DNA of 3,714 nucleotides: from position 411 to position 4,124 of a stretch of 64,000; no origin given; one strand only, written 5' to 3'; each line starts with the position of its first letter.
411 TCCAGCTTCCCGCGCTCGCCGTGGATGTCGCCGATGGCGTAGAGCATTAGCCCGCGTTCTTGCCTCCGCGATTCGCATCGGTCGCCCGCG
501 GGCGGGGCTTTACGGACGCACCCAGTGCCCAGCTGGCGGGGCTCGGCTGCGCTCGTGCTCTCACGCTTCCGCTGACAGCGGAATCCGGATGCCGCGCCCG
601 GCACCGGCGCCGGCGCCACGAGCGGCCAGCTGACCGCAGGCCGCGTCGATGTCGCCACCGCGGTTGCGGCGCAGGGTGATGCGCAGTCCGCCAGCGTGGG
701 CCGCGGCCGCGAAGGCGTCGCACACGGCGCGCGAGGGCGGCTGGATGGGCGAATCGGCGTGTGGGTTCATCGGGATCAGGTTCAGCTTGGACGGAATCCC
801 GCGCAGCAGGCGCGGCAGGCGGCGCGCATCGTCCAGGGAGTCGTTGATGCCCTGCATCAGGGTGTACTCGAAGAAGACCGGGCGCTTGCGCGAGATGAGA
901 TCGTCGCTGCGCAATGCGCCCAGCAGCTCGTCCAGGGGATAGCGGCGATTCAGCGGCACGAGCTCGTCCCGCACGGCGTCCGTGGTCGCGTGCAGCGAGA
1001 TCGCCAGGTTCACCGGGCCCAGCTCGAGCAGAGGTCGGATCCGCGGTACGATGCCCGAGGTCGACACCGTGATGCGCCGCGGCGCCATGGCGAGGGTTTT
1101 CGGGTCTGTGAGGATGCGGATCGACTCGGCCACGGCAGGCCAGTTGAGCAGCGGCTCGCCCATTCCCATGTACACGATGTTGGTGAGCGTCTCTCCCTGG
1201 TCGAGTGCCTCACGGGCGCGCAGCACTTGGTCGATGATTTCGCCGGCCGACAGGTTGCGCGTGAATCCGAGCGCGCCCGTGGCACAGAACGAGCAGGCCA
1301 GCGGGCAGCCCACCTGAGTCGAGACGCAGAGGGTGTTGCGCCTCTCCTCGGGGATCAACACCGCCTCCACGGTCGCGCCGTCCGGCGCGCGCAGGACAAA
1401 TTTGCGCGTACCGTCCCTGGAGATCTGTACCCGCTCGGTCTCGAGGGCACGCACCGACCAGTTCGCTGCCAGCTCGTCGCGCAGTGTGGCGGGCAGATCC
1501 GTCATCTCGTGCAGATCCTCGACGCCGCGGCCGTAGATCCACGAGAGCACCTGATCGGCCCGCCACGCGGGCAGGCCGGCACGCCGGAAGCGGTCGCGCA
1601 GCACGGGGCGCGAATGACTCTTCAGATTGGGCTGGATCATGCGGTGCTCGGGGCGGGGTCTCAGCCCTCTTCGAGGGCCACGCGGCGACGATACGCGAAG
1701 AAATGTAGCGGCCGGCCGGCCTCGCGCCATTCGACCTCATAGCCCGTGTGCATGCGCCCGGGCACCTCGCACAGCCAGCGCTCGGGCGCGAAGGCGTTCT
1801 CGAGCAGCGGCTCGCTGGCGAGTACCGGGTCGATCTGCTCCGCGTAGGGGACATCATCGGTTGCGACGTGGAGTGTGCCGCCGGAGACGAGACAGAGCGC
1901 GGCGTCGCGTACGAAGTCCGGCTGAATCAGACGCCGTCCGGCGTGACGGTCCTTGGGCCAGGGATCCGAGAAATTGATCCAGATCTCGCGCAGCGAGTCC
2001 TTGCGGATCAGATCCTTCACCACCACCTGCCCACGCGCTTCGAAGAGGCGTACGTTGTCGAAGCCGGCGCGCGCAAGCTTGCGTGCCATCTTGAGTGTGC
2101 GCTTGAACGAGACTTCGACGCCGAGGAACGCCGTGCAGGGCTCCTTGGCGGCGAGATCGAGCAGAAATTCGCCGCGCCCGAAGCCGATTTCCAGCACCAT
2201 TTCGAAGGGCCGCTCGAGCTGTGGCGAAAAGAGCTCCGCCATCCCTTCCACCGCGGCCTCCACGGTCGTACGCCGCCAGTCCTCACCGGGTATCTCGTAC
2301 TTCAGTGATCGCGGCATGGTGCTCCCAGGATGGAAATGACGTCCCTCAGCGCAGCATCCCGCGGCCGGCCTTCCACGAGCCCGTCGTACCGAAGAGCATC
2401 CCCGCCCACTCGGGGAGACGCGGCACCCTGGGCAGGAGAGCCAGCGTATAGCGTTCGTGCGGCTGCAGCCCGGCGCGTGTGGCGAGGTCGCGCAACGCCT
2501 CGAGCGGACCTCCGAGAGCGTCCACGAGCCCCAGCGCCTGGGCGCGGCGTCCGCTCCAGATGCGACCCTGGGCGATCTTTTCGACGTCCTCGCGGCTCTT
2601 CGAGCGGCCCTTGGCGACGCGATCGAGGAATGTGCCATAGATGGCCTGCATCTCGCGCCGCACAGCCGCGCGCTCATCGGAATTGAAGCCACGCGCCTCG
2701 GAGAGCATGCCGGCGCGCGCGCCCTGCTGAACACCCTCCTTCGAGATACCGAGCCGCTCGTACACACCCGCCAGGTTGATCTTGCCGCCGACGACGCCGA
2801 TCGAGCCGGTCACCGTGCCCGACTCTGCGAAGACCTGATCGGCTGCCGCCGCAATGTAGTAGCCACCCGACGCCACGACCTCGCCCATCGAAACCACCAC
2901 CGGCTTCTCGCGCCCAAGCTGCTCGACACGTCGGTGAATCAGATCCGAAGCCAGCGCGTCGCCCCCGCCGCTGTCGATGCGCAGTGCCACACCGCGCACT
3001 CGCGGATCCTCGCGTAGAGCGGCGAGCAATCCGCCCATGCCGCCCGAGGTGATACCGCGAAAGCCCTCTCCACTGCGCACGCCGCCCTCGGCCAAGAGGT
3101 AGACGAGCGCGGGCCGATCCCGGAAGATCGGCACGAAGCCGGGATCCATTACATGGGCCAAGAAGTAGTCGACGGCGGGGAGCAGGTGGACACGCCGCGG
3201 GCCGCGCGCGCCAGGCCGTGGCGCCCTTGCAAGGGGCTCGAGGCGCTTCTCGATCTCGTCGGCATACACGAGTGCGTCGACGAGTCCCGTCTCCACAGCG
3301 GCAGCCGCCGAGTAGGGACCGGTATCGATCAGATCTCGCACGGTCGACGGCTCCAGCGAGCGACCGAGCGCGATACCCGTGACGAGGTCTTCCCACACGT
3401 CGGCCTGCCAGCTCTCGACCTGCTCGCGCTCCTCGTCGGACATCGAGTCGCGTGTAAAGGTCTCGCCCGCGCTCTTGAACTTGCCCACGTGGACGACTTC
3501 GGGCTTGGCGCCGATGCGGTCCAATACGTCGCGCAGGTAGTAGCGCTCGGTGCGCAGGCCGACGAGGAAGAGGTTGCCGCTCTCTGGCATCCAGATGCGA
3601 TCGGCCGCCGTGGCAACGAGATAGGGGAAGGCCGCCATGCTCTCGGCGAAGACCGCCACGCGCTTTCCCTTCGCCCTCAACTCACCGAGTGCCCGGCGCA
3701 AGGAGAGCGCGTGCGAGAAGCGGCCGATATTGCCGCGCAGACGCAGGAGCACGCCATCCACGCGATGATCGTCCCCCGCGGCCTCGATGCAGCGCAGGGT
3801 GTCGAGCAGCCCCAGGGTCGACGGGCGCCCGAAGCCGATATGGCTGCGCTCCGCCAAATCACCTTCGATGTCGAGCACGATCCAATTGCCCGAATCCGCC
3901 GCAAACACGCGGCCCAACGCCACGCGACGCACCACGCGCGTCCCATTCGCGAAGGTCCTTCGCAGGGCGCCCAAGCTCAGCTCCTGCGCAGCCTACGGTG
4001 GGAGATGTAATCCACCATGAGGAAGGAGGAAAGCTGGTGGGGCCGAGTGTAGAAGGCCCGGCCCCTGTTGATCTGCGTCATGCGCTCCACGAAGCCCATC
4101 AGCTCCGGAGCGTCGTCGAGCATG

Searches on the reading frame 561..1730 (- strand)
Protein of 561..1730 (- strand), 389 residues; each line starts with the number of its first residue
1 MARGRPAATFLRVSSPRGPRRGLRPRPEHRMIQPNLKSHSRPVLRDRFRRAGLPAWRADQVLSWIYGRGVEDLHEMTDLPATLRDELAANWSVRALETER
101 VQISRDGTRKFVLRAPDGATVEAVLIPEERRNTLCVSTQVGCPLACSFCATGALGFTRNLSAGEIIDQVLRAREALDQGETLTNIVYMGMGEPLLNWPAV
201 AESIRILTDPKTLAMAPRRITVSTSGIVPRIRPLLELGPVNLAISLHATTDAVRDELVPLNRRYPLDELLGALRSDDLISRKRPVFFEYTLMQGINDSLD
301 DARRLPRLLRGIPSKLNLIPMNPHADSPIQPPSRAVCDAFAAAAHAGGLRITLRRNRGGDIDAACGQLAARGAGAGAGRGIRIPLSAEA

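Call 7: search_protein_families(library=pfam, proteins=[window:561-1730:-], max_evalue=0.01)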
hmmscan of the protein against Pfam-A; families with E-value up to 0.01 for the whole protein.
window:561-1730:- (389 aa): 2 families
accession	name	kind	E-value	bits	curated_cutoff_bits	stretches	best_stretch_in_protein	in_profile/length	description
PF04055.27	Radical_SAM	-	6.7e-16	59.3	29.5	1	137-298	2-157/166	Radical SAM superfamily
PF21016.3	RlmN_N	-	1.2e-12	47.9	24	1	35-90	2-57/60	Ribosomal RNA large subunit methyltransferase N-terminal domain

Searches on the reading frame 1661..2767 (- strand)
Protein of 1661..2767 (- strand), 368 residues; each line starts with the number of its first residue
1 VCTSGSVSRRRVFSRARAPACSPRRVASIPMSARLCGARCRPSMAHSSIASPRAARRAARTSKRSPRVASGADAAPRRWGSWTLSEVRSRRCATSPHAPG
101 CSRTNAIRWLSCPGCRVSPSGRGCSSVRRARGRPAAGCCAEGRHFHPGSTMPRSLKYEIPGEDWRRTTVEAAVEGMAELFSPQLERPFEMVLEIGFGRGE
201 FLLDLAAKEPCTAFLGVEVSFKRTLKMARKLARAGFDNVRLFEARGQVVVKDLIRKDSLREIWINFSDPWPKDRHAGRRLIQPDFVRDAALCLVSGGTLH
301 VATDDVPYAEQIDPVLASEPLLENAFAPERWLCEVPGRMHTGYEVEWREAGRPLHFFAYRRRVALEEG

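Call 7: search_protein_families(library=pfam, proteins=[window:1661-2767:-], max_evalue=0.01)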
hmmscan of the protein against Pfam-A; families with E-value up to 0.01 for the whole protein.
window:1661-2767:- (368 aa): 3 families
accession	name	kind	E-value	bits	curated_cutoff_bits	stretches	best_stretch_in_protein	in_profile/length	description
PF02390.23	Methyltransf_4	-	3.6e-38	131.2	24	1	190-354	4-170/173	Putative methyltransferase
PF13649.12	Methyltransf_25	-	0.0062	17.6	27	0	191-245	1-54/97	Methyltransferase domain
PF24675.1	NpmA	-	0.0067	16.2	60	1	174-255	10-95/214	16S rRNA (adenine(1408)-N(1))-methyltransferase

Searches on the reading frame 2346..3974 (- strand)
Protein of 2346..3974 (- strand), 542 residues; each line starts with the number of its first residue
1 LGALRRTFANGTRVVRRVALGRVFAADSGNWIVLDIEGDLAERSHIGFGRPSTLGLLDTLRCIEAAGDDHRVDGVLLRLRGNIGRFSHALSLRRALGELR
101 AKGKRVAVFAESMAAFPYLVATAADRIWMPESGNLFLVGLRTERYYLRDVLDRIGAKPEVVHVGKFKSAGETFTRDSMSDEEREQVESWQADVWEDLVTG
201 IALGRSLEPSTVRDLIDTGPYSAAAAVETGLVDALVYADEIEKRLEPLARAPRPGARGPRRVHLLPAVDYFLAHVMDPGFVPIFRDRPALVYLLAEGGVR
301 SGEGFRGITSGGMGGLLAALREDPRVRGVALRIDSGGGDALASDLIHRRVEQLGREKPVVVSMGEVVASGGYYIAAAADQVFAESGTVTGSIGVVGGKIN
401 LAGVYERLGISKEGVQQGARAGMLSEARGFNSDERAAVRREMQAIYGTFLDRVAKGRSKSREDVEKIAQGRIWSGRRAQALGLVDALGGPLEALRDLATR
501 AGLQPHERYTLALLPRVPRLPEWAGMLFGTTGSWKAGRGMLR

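Call 7: search_protein_families(library=pfam, proteins=[window:2346-3974:-], max_evalue=0.01)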
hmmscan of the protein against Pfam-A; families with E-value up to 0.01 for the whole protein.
window:2346-3974:- (542 aa): 3 families
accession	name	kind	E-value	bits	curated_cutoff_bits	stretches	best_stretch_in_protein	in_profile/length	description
PF01343.23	Peptidase_S49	-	4.3e-70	235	24.9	2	354-503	4-153/154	Peptidase family S49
PF01972.22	SDH_protease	-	2.8e-05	23.7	31.3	1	315-392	80-155/286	ClpP-like SDH-type serine proteinase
PF00574.28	CLP_protease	-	0.0091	16.3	20.2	0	318-380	38-98/182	Clp protease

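Call 8: search_protein_families(library=ncbifam, proteins=[window:2346-3974:-], max_evalue=0.01)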
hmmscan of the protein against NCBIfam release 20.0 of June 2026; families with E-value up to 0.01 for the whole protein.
window:2346-3974:- (542 aa): 6 families
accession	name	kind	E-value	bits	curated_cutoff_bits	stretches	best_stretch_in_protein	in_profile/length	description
TIGR00705.1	SppA_67K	equivalog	1.8e-88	297.4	311.45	1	50-510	72-532/590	signal peptide peptidase SppA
TIGR00706.1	SppA_dom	equivalog_domain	6.8e-70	234.9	155.45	2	317-499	23-205/208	signal peptide peptidase SppA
NF008195.0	PRK10949.1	equivalog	7.7e-64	215.9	746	1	56-503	97-542/618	signal peptide peptidase SppA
NF008745.0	PRK11778.1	equivalog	9.5e-20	71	259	1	329-489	133-292/345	protease SohB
NF045542.1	Clp_rel_HeadMat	equivalog_domain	0.00013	21.9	120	0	324-386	32-92/165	head maturation protease, ClpP-related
NF047768.1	Clp_like_SDH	equivalog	0.0016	18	250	0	316-392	68-142/260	SDH family Clp fold serine proteinase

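Call 10: search_protein_families(library=padloc, proteins=[window:2346-3974:-], max_evalue=0.01)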
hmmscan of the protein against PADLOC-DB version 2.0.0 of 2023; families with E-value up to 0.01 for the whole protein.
window:2346-3974:- (542 aa): 0 families
